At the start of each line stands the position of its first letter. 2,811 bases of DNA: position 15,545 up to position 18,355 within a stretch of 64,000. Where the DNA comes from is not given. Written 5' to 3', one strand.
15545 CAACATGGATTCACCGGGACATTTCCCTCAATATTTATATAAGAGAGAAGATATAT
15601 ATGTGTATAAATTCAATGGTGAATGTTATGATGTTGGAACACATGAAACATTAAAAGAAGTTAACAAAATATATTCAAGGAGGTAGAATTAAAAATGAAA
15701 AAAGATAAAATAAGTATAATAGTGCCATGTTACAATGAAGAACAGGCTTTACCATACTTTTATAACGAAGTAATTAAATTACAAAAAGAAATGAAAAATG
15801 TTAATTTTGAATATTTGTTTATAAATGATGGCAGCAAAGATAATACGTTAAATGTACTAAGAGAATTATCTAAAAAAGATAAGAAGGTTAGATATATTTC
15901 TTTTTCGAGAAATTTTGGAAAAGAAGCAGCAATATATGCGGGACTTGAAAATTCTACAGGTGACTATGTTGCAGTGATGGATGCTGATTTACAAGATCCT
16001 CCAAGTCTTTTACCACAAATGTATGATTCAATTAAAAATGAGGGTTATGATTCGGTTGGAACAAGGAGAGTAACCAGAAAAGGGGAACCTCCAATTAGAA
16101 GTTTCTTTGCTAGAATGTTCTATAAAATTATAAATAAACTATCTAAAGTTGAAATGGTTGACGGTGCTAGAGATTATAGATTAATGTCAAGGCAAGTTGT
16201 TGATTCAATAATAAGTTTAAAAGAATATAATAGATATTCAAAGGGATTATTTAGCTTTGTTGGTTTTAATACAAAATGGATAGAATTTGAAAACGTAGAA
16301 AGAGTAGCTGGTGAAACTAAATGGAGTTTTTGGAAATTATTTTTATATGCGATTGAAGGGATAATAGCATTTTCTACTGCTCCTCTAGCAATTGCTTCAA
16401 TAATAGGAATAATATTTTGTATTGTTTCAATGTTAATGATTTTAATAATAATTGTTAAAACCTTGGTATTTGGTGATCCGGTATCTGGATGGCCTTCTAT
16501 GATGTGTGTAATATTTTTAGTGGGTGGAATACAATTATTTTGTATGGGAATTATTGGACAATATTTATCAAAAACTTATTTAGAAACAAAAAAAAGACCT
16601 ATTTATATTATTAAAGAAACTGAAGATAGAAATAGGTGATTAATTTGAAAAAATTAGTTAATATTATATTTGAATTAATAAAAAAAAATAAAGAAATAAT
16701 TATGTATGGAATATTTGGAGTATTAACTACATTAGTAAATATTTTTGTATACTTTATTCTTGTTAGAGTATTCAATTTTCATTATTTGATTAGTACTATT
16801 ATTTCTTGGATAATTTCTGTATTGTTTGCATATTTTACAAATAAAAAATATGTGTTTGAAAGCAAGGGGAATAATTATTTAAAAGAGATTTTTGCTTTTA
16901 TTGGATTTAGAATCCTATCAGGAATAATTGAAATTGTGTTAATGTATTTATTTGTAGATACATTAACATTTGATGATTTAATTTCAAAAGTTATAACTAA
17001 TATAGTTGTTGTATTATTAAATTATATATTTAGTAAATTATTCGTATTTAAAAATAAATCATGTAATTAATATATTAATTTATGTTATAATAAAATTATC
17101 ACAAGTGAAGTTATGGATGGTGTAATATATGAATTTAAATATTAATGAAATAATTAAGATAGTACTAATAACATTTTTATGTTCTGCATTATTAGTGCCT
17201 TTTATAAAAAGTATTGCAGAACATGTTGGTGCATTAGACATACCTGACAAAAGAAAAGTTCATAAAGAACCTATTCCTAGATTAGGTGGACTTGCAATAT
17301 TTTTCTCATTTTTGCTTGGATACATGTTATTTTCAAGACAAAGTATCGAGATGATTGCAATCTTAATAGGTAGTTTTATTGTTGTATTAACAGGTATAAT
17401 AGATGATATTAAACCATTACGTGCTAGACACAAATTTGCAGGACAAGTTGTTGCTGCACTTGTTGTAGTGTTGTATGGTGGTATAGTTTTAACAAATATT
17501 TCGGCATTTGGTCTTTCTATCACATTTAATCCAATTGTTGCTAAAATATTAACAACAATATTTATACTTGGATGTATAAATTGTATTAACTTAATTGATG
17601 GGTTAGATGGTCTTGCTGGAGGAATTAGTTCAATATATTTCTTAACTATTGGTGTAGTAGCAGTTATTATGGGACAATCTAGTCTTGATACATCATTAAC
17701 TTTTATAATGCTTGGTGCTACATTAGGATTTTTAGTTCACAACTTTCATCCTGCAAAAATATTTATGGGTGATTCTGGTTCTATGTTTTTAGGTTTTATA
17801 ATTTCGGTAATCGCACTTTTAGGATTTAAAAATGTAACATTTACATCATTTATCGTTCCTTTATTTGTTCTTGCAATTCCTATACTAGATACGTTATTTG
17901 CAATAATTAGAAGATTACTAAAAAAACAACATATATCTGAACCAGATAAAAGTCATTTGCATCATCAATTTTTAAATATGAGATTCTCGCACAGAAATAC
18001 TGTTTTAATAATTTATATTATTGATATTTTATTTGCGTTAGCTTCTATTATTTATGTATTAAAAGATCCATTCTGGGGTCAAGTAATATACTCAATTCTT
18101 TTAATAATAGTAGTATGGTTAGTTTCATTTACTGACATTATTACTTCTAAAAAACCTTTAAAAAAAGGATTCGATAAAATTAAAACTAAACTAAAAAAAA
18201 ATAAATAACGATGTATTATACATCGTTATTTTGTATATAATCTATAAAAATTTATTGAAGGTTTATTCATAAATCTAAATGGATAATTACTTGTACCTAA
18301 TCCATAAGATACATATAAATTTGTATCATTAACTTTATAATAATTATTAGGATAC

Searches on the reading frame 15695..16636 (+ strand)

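Call 82: search_protein_families(library=pfam, proteins=[window:15695-16636:+], max_evalue=0.00001)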
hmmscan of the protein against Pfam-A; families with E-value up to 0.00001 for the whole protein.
window:15695-16636:+ (314 aa): 3 families
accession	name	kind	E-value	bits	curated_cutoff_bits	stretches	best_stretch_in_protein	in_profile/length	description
PF00535.33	Glycos_transf_2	-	2.6e-37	128.8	23.3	1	7-171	1-166/168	Glycosyl transferase family 2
PF13641.12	Glyco_tranf_2_3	-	4.2e-10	40.5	27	1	6-131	3-129/230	Glycosyltransferase like family 2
PF10111.15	Glyco_tranf_2_2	-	2.5e-08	34.2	27.3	1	7-99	1-92/276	Glycosyltransferase like family 2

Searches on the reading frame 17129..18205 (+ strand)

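Call 82: search_protein_families(library=pfam, proteins=[window:17129-18205:+], max_evalue=0.00001)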
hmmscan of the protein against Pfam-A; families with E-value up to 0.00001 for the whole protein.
window:17129-18205:+ (359 aa): 1 family
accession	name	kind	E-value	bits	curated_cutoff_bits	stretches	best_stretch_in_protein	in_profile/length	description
PF00953.26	Glycos_transf_4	-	4.3e-40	137.8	27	1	76-231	2-158/160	Glycosyl transferase family 4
